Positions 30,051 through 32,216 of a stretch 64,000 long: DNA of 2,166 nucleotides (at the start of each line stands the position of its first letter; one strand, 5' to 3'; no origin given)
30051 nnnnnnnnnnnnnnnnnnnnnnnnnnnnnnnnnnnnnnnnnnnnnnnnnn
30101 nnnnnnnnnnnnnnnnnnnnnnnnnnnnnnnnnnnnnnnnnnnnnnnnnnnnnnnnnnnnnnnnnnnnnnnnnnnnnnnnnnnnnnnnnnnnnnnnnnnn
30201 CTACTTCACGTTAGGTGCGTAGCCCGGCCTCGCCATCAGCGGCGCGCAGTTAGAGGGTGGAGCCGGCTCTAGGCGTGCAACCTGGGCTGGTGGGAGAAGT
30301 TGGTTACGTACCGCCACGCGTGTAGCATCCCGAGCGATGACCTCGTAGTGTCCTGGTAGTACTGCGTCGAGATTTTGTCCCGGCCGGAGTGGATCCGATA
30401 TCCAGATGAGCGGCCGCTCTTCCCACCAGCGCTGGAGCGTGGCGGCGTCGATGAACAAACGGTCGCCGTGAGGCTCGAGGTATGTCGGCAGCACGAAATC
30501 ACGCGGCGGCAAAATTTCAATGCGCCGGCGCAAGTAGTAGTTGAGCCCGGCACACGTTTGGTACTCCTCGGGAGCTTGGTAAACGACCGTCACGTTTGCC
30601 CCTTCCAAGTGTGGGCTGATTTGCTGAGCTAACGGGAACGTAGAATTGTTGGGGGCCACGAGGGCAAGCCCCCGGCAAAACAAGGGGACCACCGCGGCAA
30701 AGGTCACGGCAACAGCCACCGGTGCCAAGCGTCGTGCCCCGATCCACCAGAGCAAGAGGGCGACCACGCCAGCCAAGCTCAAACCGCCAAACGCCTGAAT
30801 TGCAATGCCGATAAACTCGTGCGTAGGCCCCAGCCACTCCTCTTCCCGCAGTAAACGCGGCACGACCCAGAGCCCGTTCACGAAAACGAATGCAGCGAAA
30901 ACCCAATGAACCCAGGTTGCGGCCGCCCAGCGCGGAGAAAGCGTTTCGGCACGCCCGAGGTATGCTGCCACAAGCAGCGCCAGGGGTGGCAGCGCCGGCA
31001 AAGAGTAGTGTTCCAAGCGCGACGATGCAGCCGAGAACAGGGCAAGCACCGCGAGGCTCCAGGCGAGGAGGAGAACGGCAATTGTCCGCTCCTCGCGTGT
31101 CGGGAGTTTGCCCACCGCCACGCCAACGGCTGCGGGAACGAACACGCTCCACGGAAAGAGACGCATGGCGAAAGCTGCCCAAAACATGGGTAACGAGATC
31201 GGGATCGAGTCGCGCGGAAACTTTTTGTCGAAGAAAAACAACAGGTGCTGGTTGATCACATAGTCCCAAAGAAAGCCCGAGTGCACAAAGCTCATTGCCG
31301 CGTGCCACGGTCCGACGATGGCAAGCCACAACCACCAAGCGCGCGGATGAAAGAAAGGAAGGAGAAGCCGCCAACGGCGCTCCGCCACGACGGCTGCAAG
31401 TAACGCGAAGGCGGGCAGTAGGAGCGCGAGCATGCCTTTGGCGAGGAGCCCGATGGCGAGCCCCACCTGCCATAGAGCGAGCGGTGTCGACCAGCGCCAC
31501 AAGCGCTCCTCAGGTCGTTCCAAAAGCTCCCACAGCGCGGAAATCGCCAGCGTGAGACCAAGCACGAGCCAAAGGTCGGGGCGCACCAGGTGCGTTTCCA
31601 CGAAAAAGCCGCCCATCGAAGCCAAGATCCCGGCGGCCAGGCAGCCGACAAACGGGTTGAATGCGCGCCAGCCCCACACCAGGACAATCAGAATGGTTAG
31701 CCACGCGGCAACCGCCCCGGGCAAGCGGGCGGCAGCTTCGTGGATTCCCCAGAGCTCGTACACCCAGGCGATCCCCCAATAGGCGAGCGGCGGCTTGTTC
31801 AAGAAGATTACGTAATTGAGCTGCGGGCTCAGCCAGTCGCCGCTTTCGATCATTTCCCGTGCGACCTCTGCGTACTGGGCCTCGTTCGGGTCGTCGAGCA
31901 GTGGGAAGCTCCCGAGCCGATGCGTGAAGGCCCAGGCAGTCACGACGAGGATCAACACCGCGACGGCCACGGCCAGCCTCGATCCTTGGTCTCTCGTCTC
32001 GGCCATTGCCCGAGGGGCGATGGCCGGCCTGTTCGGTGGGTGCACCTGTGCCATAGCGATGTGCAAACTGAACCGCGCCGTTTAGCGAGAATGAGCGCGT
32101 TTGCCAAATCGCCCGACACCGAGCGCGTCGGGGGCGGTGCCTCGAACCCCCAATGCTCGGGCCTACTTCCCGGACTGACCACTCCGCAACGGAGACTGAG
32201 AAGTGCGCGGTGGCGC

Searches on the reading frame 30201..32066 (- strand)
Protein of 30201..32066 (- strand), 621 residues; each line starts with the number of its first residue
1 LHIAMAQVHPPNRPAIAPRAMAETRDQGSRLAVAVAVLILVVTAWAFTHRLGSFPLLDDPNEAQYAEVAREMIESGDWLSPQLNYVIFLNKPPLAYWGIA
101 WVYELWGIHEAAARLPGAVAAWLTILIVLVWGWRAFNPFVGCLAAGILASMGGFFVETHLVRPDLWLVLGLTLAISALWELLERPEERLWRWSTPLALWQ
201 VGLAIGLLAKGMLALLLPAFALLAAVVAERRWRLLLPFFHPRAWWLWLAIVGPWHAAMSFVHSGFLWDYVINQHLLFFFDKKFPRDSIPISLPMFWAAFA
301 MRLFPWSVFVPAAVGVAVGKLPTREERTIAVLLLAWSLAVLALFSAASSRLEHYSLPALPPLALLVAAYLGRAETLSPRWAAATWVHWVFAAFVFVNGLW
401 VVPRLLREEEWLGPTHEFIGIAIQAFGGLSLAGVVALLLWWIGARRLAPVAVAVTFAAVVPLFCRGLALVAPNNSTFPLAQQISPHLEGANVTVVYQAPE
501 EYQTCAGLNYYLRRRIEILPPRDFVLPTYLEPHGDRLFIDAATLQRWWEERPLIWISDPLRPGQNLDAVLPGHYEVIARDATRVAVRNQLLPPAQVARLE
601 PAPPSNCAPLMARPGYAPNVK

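Call 66: search_protein_families(library=pfam, proteins=[window:30201-32066:-], max_evalue=0.0001)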
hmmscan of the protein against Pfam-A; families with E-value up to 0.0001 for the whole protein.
window:30201-32066:- (621 aa): 2 families
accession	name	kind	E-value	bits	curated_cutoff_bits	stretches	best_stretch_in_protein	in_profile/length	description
PF02366.24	PMT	-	6.5e-14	52.5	22.7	1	36-249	4-220/245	Dolichyl-phosphate-mannose-protein mannosyltransferase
PF13231.12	PMT_2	-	5.2e-11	43.5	26.1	1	90-254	1-157/160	Dolichyl-phosphate-mannose-protein mannosyltransferase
